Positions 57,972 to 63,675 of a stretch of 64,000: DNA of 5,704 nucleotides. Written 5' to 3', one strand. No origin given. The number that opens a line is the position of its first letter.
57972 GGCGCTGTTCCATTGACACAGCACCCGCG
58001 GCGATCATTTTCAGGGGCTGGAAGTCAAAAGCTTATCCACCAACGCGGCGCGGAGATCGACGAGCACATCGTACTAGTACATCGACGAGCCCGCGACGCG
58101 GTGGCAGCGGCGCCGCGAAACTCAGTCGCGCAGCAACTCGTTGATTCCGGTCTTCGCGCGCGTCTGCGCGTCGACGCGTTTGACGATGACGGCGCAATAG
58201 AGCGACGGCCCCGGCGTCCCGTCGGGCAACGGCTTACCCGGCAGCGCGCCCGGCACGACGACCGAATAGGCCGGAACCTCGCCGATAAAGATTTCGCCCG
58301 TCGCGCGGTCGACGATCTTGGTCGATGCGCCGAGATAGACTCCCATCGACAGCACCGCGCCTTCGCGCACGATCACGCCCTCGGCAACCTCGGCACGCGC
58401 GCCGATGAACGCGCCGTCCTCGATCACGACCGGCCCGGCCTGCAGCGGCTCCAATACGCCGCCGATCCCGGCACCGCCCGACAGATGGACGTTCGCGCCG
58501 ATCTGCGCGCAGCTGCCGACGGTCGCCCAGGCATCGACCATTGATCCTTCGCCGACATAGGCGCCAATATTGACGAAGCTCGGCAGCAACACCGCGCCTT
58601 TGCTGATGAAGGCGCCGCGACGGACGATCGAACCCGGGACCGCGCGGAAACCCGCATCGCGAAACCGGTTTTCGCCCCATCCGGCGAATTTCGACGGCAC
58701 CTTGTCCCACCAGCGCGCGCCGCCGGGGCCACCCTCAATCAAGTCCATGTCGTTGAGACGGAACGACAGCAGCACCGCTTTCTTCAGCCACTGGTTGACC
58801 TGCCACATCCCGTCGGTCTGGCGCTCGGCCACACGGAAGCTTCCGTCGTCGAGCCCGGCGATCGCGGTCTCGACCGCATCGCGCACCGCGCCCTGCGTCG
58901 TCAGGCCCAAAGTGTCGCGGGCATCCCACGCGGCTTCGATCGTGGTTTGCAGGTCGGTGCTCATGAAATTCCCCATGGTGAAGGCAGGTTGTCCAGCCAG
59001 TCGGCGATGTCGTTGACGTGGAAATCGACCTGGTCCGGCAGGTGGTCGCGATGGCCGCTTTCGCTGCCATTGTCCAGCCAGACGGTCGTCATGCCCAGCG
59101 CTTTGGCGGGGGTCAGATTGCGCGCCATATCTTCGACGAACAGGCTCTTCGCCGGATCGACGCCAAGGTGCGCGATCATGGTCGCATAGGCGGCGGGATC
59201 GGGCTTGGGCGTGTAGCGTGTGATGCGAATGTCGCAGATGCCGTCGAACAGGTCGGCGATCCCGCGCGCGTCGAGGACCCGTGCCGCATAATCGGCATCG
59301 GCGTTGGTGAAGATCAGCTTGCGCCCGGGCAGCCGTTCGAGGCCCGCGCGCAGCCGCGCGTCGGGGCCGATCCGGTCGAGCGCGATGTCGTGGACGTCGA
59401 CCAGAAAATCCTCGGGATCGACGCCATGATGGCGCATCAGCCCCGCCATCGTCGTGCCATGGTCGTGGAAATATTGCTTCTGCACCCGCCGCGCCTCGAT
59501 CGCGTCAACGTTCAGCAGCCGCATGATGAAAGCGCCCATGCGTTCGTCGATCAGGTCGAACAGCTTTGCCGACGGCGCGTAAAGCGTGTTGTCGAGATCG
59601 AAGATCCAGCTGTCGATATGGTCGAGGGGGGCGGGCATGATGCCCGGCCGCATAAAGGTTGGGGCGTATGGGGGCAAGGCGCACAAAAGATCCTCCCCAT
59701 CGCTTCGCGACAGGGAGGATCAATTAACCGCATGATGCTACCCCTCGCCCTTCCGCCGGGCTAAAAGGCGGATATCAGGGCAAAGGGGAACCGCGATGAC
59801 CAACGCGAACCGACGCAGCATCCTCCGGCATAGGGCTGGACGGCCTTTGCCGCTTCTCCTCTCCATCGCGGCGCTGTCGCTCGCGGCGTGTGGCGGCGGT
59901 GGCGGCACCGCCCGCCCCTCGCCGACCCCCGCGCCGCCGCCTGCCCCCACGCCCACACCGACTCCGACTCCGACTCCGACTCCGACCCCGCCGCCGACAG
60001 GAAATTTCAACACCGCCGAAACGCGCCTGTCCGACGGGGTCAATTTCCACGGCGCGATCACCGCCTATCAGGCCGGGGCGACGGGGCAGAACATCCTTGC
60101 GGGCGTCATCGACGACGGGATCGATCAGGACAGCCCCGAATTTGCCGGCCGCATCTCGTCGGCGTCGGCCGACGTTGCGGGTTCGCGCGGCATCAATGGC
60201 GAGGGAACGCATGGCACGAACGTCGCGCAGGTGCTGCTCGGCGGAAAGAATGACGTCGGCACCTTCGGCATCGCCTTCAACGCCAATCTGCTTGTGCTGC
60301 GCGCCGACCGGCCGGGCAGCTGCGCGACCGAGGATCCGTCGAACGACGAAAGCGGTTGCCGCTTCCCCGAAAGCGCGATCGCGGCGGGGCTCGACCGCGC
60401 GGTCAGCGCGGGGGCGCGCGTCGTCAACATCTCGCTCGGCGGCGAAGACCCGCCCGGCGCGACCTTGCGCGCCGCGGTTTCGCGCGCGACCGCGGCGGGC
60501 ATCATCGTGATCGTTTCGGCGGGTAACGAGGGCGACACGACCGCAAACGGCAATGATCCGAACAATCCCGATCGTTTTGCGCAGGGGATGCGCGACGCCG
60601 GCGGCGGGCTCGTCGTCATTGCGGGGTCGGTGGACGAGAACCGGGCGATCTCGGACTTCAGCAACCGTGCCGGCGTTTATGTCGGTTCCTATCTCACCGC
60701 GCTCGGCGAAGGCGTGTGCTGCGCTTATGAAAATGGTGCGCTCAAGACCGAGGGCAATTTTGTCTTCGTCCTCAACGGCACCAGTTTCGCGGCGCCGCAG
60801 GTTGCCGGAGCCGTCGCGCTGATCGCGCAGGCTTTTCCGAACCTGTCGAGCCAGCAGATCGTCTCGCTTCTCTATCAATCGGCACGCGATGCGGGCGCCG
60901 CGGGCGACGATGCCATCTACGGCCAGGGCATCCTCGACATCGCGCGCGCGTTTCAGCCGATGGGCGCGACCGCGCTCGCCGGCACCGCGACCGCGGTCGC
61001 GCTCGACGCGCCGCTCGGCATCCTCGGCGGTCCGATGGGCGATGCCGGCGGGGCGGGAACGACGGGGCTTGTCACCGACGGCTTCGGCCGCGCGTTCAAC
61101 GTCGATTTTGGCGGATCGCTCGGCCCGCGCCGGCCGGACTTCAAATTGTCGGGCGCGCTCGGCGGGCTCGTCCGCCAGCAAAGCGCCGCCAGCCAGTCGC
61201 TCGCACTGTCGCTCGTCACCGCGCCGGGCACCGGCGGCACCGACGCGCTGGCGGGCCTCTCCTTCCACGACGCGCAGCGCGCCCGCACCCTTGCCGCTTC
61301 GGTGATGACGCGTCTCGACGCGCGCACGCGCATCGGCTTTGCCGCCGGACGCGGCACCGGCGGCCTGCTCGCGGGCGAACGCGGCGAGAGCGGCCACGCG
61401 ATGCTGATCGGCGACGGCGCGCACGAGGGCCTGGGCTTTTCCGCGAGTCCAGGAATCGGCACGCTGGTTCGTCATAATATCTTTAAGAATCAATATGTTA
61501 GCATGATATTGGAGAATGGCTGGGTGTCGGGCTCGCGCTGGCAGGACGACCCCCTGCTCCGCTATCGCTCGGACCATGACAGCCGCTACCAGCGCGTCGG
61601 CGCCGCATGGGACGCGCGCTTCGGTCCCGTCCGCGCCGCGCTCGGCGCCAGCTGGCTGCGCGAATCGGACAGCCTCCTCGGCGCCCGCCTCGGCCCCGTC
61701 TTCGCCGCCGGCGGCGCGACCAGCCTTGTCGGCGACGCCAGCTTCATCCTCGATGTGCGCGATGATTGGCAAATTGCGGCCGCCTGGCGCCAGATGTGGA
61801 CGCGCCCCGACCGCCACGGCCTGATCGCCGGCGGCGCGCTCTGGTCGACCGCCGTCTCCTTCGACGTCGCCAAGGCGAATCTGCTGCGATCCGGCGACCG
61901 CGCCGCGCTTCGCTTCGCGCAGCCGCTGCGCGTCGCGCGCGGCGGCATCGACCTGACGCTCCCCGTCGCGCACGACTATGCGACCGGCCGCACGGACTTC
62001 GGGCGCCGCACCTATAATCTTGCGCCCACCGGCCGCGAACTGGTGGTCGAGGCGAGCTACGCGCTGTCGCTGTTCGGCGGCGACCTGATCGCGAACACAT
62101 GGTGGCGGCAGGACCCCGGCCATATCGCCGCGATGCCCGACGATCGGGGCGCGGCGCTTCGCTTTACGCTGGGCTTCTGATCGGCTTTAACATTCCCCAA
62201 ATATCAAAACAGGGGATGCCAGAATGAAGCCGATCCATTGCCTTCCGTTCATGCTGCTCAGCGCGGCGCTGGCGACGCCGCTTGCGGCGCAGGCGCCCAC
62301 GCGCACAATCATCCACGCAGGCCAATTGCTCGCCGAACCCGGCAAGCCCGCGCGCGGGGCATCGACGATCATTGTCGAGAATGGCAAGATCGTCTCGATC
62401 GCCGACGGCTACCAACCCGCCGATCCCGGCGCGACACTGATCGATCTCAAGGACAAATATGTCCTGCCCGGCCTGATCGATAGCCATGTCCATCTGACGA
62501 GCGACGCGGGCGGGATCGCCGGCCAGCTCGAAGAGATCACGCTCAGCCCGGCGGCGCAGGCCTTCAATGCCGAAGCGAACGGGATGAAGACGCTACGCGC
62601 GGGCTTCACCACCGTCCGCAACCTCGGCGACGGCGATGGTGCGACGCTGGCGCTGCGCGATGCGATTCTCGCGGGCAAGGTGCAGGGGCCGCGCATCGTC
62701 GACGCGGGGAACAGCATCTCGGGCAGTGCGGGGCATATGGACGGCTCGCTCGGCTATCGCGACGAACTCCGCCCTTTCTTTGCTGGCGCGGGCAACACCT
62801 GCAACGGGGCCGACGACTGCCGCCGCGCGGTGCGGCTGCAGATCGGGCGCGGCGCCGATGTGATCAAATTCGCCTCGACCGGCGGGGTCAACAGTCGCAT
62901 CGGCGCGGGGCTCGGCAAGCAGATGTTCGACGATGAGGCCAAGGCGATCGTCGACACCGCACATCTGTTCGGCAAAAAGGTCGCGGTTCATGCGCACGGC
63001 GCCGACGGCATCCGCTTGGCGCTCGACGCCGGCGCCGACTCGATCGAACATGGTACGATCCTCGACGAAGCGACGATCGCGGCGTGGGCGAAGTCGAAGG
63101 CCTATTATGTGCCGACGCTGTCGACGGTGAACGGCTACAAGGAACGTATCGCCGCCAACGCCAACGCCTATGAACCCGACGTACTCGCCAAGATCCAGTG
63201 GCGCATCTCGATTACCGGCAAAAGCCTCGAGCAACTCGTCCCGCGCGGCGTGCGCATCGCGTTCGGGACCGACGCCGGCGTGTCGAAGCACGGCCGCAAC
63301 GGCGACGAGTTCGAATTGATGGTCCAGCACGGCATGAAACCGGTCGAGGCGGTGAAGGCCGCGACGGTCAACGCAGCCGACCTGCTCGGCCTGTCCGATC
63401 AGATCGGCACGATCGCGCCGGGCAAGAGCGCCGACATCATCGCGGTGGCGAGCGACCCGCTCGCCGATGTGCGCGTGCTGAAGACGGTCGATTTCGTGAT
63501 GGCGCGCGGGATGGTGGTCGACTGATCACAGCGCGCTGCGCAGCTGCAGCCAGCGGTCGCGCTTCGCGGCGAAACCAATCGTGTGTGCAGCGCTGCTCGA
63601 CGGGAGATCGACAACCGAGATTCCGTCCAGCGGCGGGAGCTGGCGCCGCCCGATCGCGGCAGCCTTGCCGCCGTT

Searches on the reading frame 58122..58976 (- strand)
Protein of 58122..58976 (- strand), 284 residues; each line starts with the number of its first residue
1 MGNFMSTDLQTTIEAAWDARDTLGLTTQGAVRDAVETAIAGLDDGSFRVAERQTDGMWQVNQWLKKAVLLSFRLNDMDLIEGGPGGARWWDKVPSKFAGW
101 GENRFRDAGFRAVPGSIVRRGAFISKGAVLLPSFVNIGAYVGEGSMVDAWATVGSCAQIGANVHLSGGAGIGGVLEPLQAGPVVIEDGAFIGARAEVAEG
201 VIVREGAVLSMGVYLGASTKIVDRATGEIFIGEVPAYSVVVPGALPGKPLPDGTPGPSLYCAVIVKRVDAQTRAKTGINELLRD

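Call 88: search_protein_families(library=pfam, proteins=[window:58122-58976:-], max_evalue=0.00001)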
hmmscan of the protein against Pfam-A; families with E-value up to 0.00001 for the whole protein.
window:58122-58976:- (284 aa): 3 families
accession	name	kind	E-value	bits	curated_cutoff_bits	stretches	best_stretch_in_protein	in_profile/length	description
PF14805.11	THDPS_N_2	-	6.5e-26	90.7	25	1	8-74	1-67/67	Tetrahydrodipicolinate N-succinyltransferase N-terminal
PF00132.30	Hexapep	-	1.9e-12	46.8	27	1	138-173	1-36/36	Bacterial transferase hexapeptide (six repeats)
PF14602.12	Hexapep_2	-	9e-11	41.7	27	1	182-217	1-34/34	Hexapeptide repeat of succinyl-transferase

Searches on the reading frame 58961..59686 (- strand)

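Call 88: search_protein_families(library=pfam, proteins=[window:58961-59686:-], max_evalue=0.00001)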
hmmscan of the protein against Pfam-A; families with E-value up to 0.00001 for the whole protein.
window:58961-59686:- (241 aa): 2 families
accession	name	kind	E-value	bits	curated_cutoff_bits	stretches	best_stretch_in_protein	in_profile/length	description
PF00702.32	Hydrolase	-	2.8e-13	51.1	26.4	1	28-198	5-191/191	haloacid dehalogenase-like hydrolase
PF13419.12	HAD_2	-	6.6e-10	39.8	23.8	1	28-203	2-177/178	Haloacid dehalogenase-like hydrolase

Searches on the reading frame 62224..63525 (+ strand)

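Call 88: search_protein_families(library=pfam, proteins=[window:62224-63525:+], max_evalue=0.00001)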
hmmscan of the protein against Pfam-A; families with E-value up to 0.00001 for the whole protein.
window:62224-63525:+ (433 aa): 2 families
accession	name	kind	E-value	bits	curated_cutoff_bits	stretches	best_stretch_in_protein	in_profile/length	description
PF01979.26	Amidohydro_1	-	1.4e-51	176.2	25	1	79-431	1-344/345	Amidohydrolase family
PF07969.17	Amidohydro_3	-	2.5e-15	57.4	29.7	1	233-414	257-450/472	Amidohydrolase family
